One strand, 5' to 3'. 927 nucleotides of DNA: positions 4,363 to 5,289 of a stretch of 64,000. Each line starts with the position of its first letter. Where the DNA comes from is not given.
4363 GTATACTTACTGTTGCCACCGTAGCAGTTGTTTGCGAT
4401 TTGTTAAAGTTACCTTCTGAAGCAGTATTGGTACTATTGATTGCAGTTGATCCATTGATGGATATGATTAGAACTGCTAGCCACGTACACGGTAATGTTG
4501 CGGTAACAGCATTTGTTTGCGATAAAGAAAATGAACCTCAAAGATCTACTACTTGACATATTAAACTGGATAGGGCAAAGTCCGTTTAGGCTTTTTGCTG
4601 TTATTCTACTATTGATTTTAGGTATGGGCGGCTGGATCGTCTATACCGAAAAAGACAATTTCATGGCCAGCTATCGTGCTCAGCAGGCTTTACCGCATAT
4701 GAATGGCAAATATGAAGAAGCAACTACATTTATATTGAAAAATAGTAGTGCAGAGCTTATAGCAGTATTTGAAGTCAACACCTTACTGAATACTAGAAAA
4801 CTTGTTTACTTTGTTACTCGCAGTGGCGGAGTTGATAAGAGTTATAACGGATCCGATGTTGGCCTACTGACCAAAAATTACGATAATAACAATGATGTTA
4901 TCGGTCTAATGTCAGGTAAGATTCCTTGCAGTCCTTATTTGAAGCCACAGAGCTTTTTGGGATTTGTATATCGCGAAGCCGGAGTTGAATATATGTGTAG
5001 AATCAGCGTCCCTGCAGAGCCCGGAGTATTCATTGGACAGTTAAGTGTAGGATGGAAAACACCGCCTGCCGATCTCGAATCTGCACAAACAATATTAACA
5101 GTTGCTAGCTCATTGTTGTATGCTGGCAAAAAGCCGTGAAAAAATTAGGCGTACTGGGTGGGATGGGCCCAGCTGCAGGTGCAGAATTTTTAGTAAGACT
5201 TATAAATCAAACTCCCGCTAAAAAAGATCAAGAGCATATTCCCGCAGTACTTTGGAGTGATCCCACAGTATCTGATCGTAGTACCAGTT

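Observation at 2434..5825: Late operon coupling amino-acid sensing/uptake and an Asp/Glu racemase to a holin-T-like protein: candidate D-amino-acid lysis-timing system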

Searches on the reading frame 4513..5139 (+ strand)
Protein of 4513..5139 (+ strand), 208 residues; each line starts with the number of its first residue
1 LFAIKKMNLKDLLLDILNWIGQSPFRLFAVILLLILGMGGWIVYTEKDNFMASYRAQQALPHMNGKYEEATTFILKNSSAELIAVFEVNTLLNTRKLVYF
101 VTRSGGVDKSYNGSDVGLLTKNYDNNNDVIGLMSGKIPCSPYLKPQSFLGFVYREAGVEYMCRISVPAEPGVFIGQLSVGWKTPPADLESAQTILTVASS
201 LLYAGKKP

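Call 3: search_protein_families(library=pfam, proteins=[window:4513-5139:+], max_evalue=0.01)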
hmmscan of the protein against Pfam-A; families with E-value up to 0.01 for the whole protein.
window:4513-5139:+ (208 aa): 0 families

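Call 8: search_dna_similar(query=window:4513-5139:+, collection=phages, mode=protein, max_evalue=0.01, max_rows=30)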
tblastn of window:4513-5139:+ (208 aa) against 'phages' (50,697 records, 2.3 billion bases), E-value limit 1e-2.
Records with a match: 7; places in all: 7; records where one place covers at least 80% of the query: 6.
Best place of each record, by identity: <60% 7.
By first word of the organism name: Cronobacter 4; Bacteriophage 1; Citrobacter 1; Vibrio 1.
By host as written in the record: Cronobacter sakazakii ATCC 29544 2; Cronobacter sakazakii 2; - 1; Citrobacter sp. JL 976 1; Vibrio sp. K1 1.
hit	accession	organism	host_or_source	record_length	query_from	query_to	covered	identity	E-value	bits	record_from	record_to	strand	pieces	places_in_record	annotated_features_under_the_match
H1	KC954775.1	Cronobacter phage S13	Cronobacter sakazakii ATCC 29544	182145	6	187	88%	26.4%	3e-8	59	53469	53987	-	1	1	hypothetical protein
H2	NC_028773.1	Cronobacter phage S13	Cronobacter sakazakii ATCC 29544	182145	6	187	88%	26.4%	3e-8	59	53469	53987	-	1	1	hypothetical protein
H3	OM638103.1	Cronobacter phage LPCS28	Cronobacter sakazakii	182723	6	187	88%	26.4%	3e-8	59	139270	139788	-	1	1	hypothetical protein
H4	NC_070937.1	Cronobacter phage LPCS28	Cronobacter sakazakii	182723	6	187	88%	26.4%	3e-8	59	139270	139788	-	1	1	hypothetical protein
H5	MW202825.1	Bacteriophage sp.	Manatee Spring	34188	11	200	91%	25.0%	6e-12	70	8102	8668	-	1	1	hypothetical protein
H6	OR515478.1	Citrobacter phage Ci1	Citrobacter sp. JL 976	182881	12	187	85%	22.6%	2e-3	44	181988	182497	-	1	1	hypothetical protein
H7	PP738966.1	Vibrio phage IKEMa6-1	Vibrio sp. K1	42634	55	202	71%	25.3%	3e-3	44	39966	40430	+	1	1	record has no annotation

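Call 9: search_protein_families(library=phrogs, proteins=[window:4513-5139:+], max_evalue=0.01)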
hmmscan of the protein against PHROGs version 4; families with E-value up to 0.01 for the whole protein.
window:4513-5139:+ (208 aa): 1 family
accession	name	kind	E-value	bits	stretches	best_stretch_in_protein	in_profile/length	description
phrog_31287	-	unknown function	1.1e-17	65.4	1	5-190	10-193/211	-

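Call 10: get_annotated_region(hit=H1, flank=4000)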
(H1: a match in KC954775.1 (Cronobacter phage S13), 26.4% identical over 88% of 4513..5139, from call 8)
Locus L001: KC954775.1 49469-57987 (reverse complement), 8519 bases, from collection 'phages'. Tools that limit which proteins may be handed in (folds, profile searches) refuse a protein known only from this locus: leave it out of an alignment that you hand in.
description: UNVERIFIED: Cronobacter phage S13, complete genome.
organism: Cronobacter phage S13 (NCBI taxid 1327935)
taxonomy: Viruses; Duplodnaviria; Heunggongvirae; Uroviricota; Caudoviricetes; Straboviridae
host: Cronobacter sakazakii ATCC 29544; source: -; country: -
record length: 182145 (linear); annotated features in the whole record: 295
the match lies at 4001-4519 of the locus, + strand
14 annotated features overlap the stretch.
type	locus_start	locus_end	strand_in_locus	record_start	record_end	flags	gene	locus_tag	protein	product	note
CDS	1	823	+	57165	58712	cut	-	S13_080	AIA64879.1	putative precursor of major head subunit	gp23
CDS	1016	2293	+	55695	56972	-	-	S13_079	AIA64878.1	putative precursor of head vertex subunit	gp24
CDS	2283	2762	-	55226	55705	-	-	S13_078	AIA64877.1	hypothetical protein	-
CDS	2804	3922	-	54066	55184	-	-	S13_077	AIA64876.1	hypothetical protein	-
CDS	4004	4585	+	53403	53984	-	-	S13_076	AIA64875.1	hypothetical protein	-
CDS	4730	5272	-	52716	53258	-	-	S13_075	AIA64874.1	hypothetical protein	-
CDS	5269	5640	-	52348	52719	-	-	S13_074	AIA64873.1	hypothetical protein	-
CDS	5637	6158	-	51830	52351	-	-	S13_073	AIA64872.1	hypothetical protein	-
CDS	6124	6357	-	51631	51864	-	-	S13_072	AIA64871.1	hypothetical protein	-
CDS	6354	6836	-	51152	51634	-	-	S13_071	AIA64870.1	putative ribonuclease H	-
CDS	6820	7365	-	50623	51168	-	-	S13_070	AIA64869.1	hypothetical protein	-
CDS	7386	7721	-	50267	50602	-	-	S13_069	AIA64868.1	hypothetical protein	-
CDS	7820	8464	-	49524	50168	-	-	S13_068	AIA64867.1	putative inhibitor of prohead protease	putative inhibitor of prohead protease gp21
CDS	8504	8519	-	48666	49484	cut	-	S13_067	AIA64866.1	putative head outer capsid protein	-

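Call 11: find_homologous_proteins(query=window:4531-5139:+, max_evalue=0.001)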
Query window:4531-5139:+ (202 aa): 601 proteins with E <= 0.001 among 835 candidates; the best 120 are listed.
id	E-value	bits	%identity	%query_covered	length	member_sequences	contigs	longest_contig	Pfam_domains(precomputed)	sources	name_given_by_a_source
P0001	3.3e-130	450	100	100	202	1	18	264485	-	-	-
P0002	2.3e-103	362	79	98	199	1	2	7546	-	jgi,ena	jgi:hypothetical protein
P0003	2.3e-103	362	79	98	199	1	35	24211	-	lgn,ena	-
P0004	4.4e-103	361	79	98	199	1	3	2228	-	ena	-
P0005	5.9e-103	361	79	98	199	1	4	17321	-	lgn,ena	-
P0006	6.0e-103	361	79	98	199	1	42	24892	-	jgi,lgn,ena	jgi:hypothetical protein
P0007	8.3e-103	360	79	98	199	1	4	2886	-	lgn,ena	-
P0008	2.2e-102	359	79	98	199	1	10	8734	-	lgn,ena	-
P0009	3.7e-102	358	81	97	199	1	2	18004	-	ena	-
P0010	4.3e-100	351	75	98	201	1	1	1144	-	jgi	jgi:hypothetical protein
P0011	1.1e-99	350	77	97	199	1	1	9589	-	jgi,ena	-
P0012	1.1e-99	350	76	98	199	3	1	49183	-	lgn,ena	-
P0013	1.2e-99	350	78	92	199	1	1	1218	-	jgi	-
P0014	1.3e-99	350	76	92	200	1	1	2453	-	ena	-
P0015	2.4e-99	349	76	92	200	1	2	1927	-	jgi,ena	jgi:hypothetical protein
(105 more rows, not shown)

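Call 13: find_related_loci(query=window:4531-5139:+, collection=viral_contigs, flank=6000)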
Query window:4531-5139:+ (202 aa) in viral_contigs; peptide patterns used: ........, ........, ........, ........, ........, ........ (x = any residue, [..] = any of these).
48 stretches matched a pattern; 47 encode a relative of the query (tblastn E <= 1e-3); 47 distinct loci.
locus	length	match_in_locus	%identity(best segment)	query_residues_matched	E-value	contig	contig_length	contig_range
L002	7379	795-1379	72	3-197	2e-99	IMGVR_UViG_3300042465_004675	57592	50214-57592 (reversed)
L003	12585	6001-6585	72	3-197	2e-99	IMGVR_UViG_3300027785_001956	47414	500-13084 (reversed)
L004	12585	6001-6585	72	3-197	2e-99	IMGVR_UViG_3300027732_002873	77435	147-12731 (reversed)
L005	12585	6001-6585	72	3-197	1e-99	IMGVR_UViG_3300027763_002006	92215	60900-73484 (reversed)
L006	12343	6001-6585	72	3-197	2e-99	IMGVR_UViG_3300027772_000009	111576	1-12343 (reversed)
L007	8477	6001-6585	73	3-197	1e-99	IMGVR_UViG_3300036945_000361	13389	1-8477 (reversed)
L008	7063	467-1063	71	3-201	3e-99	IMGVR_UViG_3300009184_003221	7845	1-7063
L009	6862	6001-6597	71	3-201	3e-99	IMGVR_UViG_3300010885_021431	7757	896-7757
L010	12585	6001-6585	73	3-197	5e-99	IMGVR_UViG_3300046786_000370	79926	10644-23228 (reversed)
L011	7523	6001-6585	73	3-197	1e-98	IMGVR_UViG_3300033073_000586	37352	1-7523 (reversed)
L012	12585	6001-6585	72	3-197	4e-98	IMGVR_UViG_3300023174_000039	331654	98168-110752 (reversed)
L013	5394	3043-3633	72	4-197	5e-98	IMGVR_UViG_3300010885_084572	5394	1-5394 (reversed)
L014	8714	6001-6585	71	3-197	1e-97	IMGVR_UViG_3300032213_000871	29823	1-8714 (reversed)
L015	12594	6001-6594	71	3-200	2e-97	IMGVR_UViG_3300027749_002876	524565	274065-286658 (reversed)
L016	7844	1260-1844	71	3-197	1e-97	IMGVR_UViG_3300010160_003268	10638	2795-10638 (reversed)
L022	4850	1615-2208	69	3-200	2e-96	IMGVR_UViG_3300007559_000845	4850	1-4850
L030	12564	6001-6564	70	13-200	1e-93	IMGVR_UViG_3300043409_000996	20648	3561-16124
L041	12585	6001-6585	66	3-197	2e-90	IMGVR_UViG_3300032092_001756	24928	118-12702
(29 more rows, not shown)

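Call 16: predict_structure(protein=window:4531-5139:+)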
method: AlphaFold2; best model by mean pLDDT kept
length: 202 residues; sequences in the alignment: 1
mean_pLDDT: 48.0   pTM: 0.29
mean pLDDT of the five models: 48.0, 45.5, 45.3, 45.3, 43.7
residues with pLDDT >= 90: 19; 70-90: 17; 50-70: 28; < 50: 138
segments of 3 or more residues with pLDDT < 50: 41-142, 152-155, 159-174, 193-202
pLDDT, mean of each block of 10 residues (from residue 1): 90 92 90 70 35 30 30 33 31 31 29 35 44 38 52 50 38 47 54 45 32
secondary structure, 60 per line:
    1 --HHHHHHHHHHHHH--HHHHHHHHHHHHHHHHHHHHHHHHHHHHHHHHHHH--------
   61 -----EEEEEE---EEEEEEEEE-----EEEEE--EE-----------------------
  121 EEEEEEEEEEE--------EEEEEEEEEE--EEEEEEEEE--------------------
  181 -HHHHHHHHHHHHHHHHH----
elements in order: H3-15 H18-52 E66-71 E75-83 E89-93 E121-131 E140-149 E152-160 H182-198

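Call 23: search_protein_families(library=pfam, proteins=[window:4531-5139:+, L001:4004-4585:+], max_evalue=10)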
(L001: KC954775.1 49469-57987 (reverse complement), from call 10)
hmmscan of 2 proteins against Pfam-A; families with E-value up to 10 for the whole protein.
window:4531-5139:+ (202 aa): 1 family
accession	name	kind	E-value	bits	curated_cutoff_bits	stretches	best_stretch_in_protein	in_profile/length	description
PF14325.12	DUF4383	-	0.0096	16.6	27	1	63-96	28-61/125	Domain of unknown function (DUF4383)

L001:4004-4585:+ (193 aa): 0 families

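Call 29: search_protein_representatives(protein=window:4531-5139:+)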
Query: 202 residues. Proteins with E-value up to 0.001 (for the whole library): 104; up to 1e-10: 24; up to 1e-30: 5. The best 104 are listed.
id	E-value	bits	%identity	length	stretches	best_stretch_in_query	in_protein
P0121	6.8e-77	274.1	64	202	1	3-200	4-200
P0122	2.3e-39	151.6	40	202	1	7-184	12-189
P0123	7.0e-39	150.0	43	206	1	2-180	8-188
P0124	7.9e-39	149.8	62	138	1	3-123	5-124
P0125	1.6e-37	145.6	69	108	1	3-98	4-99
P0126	1.8e-29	119.3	74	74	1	127-198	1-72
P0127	3.9e-28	114.9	56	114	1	3-105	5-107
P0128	2.1e-27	112.6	43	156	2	110-201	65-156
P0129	1.2e-26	110.0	67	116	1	3-81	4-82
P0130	1.4e-24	103.4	52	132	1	3-110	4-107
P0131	4.4e-21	91.9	48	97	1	106-201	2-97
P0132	3.8e-19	85.6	42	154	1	2-121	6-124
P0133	5.8e-19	85.0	30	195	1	7-194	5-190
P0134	6.8e-19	84.8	40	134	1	10-132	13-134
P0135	6.8e-18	81.5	37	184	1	10-132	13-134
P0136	1.3e-16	77.3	27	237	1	8-194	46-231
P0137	3.7e-15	72.6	33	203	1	5-194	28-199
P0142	1.5e-12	64.1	25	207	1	6-182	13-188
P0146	2.8e-10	56.7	25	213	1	8-187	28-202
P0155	1.2e-08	51.3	28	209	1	10-195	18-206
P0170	6.2e-07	45.7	30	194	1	3-181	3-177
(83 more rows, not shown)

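Call 32: search_protein_families(library=pfam, alignment_id=A1, max_evalue=0.01)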
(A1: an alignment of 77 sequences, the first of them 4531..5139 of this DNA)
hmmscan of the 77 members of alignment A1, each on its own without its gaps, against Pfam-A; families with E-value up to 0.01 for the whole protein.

A. member 1, window:4531-5139:+ (202 aa): 1 family
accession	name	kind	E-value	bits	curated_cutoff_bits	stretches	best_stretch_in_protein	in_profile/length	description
PF14325.12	DUF4383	-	0.0096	16.6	27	0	63-96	28-61/125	Domain of unknown function (DUF4383)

B. families by the number of members that match (of 77 scanned): 2 families
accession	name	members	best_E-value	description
PF14325.12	DUF4383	3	0.0081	Domain of unknown function (DUF4383)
PF24011.1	DUF7325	1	0.0073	Family of unknown function (DUF7325)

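Call 45: predict_structure(alignment_id=A1)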
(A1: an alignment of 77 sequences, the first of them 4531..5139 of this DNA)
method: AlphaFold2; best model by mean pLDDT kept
length: 202 residues; sequences in the alignment: 77
mean_pLDDT: 95.8   pTM: 0.82
mean pLDDT of the five models: 95.8, 95.3, 95.3, 95.3, 95.1
residues with pLDDT >= 90: 191; 70-90: 9; 50-70: 2; < 50: 0
segments of 3 or more residues with pLDDT < 50: none
pLDDT, mean of each block of 10 residues (from residue 1): 93 95 97 98 94 92 98 98 96 97 97 96 97 96 95 98 96 98 98 92 56
secondary structure, 60 per line:
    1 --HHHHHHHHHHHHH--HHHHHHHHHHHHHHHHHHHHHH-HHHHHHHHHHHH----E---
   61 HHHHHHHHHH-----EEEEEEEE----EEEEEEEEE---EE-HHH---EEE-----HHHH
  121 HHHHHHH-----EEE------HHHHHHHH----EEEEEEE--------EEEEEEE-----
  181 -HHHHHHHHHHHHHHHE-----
elements in order: H3-15 H18-39 H41-52 H61-70 E76-83 E88-96 E109-111 H117-127 E133-135 H142-149 E154-160 E169-175 H182-196

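Call 48: fold_search(model_id=the predicted structure, library=pdb)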
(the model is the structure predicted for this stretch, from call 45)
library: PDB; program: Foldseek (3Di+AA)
matches with E <= 10: 500; with E <= 0.001: 130
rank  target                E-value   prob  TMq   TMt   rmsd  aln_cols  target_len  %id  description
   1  6psk_T                4.0e-06  1.00  0.49  0.65   4.5       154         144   16  Crystal structure of the complex between periplasmic domains of antiholin RI and holin T from T4 phage, in P6522 (released 2020-06-24)
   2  6px4_B                7.1e-06  1.00  0.51  0.70   4.0       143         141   16  Crystal structure of the complex between periplasmic domains of antiholin RI and holin T from T4 phage, in H32 (released 2020-06-24)
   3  6oei                  9.8e-06  1.00  0.44  0.38  21.6       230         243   11  Yeast Spc42 N-terminal coiled-coil fused to PDB: 3K2N (released 2019-04-24)
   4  6px4_T                1.2e-05  1.00  0.49  0.67   4.4       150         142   15  Crystal structure of the complex between periplasmic domains of antiholin RI and holin T from T4 phage, in H32 (released 2020-06-24)
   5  6pxe_F                2.9e-05  1.00  0.53  0.66   5.6       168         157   15  Crystal structure of the complex between periplasmic domains of antiholin RI and holin T from T4 phage, in P21 (released 2020-06-24)
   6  5c5k_B                3.0e-05  1.00  0.48  0.22   7.0       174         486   14  Structure of the Pfr form of a canonical phytochrome (released 2016-02-17)
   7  6pxe_B                3.0e-05  1.00  0.47  0.63   4.5       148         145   15  Crystal structure of the complex between periplasmic domains of antiholin RI and holin T from T4 phage, in P21 (released 2020-06-24)
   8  3s7n                  4.7e-05  1.00  0.43  0.29   7.9       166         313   13  Crystal Structure of the alternate His 207 conformation of the Infrared Fluorescent D207H variant of Deinococcus Bacteri (released 2011-12-21)
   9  3p01_A                5.4e-05  1.00  0.39  0.43  18.9       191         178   13  Crystal structure of two-component response regulator from Nostoc sp. PCC 7120 (released 2010-10-06)
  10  4cqh                  6.1e-05  1.00  0.46  0.32   8.3       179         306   17  Structure of Infrared Fluorescent Protein IFP2.0 (released 2014-05-28)
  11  8avx_A                6.1e-05  1.00  0.44  0.21   8.9       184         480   15  Cryo-EM structure of DrBphP in Pfr state (released 2022-12-21)
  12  2zmf_A                6.5e-05  1.00  0.42  0.47   4.7       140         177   12  Crystal structure of the C-terminal GAF domain of human phosphodiesterase 10A (released 2008-04-29)
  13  2o9b                  8.9e-05  1.00  0.46  0.31   8.5       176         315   14  Crystal Structure of Bacteriophytochrome chromophore binding domain (released 2007-03-06)
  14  3p01_B                8.9e-05  1.00  0.40  0.45  16.6       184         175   14  Crystal structure of two-component response regulator from Nostoc sp. PCC 7120 (released 2010-10-06)
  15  1mc0                  9.5e-05  1.00  0.45  0.28   8.3       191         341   16  Regulatory Segment of Mouse 3',5'-Cyclic Nucleotide Phosphodiesterase 2A, Containing the GAF A and GAF B Domains (released 2002-10-02)
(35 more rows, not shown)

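Call 50: search_protein_families(library=ncbifam, proteins=[window:4531-5139:+], max_evalue=0.001)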
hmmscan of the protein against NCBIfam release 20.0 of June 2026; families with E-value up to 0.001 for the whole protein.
window:4531-5139:+ (202 aa): 0 families

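Call 52: find_encoding_contigs(protein=P0122, flank=6000, max_places=3)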
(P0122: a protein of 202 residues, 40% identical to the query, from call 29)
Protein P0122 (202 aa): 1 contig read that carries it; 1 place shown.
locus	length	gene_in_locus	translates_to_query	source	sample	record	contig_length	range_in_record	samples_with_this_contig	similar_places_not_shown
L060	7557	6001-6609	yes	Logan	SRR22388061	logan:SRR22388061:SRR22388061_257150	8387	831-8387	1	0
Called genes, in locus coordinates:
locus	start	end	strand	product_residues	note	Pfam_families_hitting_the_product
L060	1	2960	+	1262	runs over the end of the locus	?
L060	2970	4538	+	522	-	-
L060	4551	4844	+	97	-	-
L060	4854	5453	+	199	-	-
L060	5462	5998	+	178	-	PF05838:Glyco_hydro_108, PF09374:PG_binding_3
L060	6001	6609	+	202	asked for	-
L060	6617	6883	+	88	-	-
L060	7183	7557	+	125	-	?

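Call 53: find_encoding_contigs(protein=P0123, flank=6000, max_places=3)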
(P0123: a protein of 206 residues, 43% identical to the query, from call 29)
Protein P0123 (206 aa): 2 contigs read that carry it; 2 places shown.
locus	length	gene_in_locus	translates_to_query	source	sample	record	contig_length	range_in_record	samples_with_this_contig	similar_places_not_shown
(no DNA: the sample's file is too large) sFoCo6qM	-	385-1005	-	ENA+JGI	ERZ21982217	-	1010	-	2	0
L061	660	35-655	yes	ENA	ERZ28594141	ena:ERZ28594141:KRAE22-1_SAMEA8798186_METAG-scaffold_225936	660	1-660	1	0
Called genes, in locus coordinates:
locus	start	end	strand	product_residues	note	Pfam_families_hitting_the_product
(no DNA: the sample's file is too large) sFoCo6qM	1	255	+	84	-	?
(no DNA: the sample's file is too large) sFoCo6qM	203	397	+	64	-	PF23793:LysC (weak)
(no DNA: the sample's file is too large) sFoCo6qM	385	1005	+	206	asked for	-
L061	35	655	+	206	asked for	-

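Call 54: find_encoding_contigs(protein=P0133, flank=6000, max_places=3)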
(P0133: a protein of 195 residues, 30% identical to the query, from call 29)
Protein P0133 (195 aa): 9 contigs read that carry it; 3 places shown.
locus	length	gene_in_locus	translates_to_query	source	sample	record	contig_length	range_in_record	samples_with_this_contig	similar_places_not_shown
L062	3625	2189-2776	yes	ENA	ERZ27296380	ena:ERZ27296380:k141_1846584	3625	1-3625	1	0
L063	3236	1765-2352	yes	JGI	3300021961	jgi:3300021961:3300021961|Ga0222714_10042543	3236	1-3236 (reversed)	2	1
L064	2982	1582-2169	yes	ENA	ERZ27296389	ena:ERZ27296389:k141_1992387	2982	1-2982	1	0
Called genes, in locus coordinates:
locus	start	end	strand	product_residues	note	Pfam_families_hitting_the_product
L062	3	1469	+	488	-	?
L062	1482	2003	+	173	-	PF16778:Phage_tail_APC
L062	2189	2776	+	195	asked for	-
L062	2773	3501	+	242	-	PF00959:Phage_lysozyme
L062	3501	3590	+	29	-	-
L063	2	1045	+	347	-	?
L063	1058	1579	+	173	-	PF16778:Phage_tail_APC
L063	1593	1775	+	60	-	-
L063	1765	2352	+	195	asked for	-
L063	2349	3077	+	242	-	PF00959:Phage_lysozyme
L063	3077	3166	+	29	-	-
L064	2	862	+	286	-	?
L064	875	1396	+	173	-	PF16778:Phage_tail_APC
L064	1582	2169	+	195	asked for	-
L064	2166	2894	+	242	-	PF00959:Phage_lysozyme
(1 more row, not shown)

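Call 56: find_encoding_contigs(protein=P0136, flank=6000, max_places=3)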
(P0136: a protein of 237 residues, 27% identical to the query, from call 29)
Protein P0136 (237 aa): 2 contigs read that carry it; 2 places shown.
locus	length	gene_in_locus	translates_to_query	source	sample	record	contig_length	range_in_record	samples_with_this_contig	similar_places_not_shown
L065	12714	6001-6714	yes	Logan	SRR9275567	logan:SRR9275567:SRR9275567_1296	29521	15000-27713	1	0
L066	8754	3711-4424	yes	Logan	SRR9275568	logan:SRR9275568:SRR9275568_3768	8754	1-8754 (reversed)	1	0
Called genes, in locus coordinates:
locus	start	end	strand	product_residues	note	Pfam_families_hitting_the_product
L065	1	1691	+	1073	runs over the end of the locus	PF13550:Phage-tail_3, PF23666:Rcc01698_C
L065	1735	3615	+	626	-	PF11133:Phage_head_fibr (faint)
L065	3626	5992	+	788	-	PF01391:Collagen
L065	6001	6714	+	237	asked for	-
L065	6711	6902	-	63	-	-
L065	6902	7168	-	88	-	PF14549:P22_Cro (weak)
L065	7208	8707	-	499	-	PF00270:DEAD, PF04851:ResIII, PF00271:Helicase_C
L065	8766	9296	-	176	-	-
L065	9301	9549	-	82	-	-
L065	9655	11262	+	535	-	PF08751:TrwC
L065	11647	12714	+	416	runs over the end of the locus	PF00589:Phage_integrase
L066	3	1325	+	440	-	?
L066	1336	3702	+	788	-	PF01391:Collagen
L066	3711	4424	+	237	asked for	-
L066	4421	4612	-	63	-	-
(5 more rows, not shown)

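Call 57: find_encoding_contigs(protein=P0137, flank=6000, max_places=3)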
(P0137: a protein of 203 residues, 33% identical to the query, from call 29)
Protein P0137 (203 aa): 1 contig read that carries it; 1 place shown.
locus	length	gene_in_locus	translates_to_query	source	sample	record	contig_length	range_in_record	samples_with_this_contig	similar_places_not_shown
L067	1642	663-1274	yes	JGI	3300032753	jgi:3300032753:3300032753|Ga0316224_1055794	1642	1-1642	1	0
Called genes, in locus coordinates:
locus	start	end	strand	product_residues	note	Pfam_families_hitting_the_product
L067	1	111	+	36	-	?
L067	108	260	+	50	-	-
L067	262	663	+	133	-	PF11351:GTA_holin_3TM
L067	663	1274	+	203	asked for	-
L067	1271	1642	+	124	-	?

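Call 66: find_encoding_contigs(protein=P0142, flank=5000, max_places=2)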
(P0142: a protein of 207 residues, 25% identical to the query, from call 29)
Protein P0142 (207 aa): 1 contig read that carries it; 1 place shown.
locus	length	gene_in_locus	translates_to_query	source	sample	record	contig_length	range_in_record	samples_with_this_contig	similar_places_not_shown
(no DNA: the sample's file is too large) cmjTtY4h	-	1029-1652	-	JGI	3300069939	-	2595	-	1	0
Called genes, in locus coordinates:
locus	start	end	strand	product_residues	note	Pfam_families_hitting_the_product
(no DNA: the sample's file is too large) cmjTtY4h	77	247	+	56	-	-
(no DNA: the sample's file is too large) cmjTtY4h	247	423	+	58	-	-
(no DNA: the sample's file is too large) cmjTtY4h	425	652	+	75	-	-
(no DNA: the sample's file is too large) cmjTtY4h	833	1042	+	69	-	-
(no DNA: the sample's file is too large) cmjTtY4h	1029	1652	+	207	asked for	-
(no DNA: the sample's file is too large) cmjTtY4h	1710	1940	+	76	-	-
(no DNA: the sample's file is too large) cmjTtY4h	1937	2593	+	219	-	?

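Call 67: find_encoding_contigs(protein=P0146, flank=5000, max_places=2)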
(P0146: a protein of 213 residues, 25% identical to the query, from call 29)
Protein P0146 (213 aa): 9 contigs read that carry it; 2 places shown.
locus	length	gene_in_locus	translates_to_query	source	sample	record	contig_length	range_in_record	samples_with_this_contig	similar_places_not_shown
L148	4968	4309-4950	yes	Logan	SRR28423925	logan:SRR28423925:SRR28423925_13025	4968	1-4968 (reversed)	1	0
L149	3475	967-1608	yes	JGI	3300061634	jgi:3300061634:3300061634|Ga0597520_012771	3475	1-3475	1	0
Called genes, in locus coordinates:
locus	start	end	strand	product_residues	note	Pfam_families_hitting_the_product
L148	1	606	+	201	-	?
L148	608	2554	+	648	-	-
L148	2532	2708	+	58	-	-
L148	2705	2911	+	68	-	-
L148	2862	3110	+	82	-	-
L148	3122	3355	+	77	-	-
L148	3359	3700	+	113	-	-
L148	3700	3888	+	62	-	-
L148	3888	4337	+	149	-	PF00959:Phage_lysozyme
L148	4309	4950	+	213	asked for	-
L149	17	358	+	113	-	-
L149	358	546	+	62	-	-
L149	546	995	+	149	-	PF00959:Phage_lysozyme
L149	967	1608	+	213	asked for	-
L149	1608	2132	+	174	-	-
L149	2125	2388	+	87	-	PF19846:DUF6321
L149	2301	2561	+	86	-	-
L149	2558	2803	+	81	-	-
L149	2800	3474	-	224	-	?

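Call 68: find_encoding_contigs(protein=P0155, flank=5000, max_places=2)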
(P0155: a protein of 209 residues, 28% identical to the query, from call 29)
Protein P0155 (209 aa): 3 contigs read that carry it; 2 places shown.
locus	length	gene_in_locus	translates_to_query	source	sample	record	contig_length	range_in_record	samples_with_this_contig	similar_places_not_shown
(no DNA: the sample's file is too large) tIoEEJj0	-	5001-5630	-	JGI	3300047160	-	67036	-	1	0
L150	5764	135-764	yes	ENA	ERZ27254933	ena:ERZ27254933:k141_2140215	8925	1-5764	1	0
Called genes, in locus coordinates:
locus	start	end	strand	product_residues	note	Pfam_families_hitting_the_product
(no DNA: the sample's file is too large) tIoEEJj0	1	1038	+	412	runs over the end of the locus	PF04865:Baseplate_J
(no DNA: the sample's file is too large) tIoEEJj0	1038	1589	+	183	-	PF11041:Phage_Wedge1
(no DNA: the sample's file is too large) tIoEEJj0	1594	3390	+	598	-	-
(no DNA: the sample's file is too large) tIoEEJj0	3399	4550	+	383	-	PF05268:GP38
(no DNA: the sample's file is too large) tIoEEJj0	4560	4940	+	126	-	-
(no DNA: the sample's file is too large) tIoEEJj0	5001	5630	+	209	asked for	-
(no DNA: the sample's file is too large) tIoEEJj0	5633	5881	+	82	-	PF26925:Phage_PM2_Gpl (weak)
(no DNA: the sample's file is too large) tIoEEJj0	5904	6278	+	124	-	PF26890:Phage_HP1_YO09 (weak)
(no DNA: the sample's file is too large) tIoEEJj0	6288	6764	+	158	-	PF01551:Peptidase_M23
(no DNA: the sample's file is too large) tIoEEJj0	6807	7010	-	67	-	-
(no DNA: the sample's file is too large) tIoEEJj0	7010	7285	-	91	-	-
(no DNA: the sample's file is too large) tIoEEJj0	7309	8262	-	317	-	PF01068:DNA_ligase_A_M, PF14743:DNA_ligase_OB_2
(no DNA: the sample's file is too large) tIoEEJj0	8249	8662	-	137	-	-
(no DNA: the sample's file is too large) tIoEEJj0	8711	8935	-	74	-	-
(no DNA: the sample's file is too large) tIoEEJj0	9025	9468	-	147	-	-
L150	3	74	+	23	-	?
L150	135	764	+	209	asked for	-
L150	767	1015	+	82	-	PF26925:Phage_PM2_Gpl (weak)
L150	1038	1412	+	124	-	PF26890:Phage_HP1_YO09 (weak)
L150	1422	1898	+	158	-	PF01551:Peptidase_M23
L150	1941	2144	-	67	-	-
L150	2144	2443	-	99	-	-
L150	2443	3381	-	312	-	PF01068:DNA_ligase_A_M, PF14743:DNA_ligase_OB_2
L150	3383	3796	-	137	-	-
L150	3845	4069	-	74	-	-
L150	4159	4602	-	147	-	-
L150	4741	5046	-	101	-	-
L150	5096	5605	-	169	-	-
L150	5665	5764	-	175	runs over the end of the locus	-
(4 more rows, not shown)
